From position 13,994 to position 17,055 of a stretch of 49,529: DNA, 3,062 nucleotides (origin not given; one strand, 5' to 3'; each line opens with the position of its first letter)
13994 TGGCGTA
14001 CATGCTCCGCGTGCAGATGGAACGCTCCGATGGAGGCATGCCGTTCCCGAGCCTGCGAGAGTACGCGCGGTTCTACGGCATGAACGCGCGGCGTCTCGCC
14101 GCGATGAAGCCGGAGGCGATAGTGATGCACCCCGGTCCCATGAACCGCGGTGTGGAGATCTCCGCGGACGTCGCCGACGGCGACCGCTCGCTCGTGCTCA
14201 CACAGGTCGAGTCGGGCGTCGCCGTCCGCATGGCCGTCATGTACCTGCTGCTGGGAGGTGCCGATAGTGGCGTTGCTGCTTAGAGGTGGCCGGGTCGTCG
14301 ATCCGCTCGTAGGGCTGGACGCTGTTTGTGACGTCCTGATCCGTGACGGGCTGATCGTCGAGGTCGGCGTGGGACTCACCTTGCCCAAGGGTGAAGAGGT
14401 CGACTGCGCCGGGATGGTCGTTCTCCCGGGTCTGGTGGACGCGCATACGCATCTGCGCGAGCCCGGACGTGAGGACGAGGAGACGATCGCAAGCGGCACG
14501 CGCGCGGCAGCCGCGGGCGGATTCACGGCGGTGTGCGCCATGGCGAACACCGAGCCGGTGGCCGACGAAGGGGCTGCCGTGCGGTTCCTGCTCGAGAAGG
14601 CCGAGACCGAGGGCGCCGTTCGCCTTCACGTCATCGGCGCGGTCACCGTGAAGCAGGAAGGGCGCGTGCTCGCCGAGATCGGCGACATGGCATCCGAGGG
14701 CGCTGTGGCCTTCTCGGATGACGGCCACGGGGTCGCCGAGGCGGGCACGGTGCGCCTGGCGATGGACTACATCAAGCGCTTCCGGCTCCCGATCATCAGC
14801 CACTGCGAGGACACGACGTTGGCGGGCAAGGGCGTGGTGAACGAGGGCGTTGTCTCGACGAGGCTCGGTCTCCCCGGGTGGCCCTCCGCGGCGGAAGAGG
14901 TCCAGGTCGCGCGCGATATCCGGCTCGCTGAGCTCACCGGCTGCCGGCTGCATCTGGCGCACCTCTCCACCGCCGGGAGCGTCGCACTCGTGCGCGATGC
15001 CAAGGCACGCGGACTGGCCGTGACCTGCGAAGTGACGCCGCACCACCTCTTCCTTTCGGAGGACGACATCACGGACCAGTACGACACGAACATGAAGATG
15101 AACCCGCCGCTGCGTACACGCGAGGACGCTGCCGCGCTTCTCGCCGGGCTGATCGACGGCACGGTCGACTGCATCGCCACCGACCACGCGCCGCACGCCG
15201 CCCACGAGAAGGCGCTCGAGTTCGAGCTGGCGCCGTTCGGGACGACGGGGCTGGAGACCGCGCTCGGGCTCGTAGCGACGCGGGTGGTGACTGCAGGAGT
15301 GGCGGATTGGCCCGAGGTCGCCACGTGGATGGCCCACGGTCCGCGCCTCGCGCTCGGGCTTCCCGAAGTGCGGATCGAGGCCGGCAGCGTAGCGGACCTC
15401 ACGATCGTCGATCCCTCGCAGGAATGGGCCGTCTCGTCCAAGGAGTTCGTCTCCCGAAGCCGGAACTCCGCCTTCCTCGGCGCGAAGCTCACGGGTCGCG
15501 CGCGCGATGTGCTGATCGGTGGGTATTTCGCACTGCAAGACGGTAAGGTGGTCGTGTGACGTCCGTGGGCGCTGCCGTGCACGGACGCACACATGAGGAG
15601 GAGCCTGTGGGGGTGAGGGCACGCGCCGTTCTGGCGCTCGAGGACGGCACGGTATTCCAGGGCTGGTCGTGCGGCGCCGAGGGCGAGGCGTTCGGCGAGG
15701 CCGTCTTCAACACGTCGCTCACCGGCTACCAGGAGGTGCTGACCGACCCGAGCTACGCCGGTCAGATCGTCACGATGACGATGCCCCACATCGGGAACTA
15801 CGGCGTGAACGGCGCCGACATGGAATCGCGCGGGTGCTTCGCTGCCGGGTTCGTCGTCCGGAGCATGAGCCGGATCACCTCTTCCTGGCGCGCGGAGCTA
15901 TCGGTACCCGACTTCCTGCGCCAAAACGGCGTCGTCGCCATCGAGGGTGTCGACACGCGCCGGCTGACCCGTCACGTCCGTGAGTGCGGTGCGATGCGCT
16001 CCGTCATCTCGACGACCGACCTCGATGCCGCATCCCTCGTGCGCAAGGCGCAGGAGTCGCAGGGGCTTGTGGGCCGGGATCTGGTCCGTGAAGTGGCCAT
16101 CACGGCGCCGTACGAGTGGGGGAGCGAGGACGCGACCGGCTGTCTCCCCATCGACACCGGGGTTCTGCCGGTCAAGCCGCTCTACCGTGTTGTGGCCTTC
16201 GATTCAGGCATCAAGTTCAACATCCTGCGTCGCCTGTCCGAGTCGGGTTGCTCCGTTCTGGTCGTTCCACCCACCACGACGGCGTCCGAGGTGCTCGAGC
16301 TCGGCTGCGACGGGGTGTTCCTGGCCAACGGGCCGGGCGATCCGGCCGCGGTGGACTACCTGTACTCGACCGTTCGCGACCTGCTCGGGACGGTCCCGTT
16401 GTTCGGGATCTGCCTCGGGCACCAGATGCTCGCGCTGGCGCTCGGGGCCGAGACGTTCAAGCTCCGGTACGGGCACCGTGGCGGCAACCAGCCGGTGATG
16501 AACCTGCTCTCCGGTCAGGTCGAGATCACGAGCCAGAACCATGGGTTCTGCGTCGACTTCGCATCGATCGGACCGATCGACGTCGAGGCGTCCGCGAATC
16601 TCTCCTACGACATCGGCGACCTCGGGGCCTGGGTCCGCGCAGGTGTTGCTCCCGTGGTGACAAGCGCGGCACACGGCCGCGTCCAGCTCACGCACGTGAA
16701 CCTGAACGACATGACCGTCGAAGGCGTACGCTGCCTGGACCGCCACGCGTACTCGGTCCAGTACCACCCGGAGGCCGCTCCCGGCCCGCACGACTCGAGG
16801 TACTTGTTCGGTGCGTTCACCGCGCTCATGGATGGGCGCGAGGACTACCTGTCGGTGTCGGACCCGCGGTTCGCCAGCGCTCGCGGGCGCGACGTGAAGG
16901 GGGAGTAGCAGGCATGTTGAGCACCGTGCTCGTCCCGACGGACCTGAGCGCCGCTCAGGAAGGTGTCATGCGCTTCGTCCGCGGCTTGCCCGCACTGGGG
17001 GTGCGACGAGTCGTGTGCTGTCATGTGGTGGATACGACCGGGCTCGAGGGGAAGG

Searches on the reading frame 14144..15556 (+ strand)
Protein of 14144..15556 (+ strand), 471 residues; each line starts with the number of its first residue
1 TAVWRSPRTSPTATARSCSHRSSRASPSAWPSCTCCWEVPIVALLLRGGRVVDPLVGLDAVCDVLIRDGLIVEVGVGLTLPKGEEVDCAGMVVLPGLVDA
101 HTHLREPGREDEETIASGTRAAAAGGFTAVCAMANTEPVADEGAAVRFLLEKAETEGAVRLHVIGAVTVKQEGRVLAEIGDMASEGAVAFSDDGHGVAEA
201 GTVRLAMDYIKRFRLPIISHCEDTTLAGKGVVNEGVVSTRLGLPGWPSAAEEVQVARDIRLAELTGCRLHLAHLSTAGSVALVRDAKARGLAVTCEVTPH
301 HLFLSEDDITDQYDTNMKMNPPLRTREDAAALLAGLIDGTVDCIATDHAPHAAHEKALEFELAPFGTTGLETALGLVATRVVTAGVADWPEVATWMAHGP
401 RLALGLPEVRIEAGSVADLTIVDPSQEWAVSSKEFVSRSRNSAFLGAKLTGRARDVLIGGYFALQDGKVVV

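Call 49: search_protein_families(library=pfam, proteins=[window:14144-15556:+], max_evalue=0.0001)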
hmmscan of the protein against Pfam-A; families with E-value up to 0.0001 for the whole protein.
window:14144-15556:+ (471 aa): 3 families
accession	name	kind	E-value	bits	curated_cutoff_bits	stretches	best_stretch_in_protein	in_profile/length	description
PF01979.26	Amidohydro_1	-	3.1e-19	69.9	25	1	92-458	1-340/345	Amidohydrolase family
PF12890.13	DHOase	-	7.3e-10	39.6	21.2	1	92-276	3-139/142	Dihydro-orotase-like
PF07969.17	Amidohydro_3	-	3.2e-06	27.3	29.7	1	84-108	1-25/472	Amidohydrolase family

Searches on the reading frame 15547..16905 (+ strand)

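Call 49: search_protein_families(library=pfam, proteins=[window:15547-16905:+], max_evalue=0.0001)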
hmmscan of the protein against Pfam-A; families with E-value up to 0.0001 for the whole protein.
window:15547-16905:+ (453 aa): 3 families
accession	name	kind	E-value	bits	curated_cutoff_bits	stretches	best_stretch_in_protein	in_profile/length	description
PF00988.28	CPSase_sm_chain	-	2e-51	173.5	27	1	29-154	1-126/126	Carbamoyl-phosphate synthase small chain, CPSase domain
PF00117.34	GATase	-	2.3e-41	142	22.8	2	218-342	3-138/190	Glutamine amidotransferase class-I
PF07722.19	Peptidase_C26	-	7.4e-05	23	20.5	0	282-303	105-126/219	Peptidase C26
